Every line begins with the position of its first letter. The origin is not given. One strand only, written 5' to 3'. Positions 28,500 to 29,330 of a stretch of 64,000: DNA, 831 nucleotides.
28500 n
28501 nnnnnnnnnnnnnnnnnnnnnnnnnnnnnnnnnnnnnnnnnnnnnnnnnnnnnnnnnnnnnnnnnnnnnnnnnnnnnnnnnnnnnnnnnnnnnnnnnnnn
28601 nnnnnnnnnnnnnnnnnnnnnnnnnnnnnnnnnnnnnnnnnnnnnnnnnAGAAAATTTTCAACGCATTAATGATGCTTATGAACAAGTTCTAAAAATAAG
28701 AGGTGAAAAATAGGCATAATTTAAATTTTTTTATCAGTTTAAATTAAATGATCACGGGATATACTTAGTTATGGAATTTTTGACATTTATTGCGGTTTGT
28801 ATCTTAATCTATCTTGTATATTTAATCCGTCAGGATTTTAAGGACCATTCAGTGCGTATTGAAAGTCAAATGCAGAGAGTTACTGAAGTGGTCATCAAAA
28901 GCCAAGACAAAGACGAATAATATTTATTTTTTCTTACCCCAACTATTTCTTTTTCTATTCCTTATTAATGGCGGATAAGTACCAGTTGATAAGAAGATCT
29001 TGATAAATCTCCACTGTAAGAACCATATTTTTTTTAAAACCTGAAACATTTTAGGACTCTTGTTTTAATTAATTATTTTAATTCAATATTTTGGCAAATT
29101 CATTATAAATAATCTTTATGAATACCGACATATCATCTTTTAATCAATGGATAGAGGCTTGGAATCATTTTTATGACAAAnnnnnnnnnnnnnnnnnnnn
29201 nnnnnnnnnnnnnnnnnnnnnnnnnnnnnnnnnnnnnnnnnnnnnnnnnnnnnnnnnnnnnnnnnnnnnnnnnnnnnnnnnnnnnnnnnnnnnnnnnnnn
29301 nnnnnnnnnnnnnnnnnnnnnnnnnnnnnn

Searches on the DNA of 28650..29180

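Call 57: search_rna_families(source=window, start=28650, end=29180, threshold=evalue, max_evalue=0.1)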
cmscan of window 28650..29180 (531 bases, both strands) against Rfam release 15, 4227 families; matches with E-value up to 0.1: 0.
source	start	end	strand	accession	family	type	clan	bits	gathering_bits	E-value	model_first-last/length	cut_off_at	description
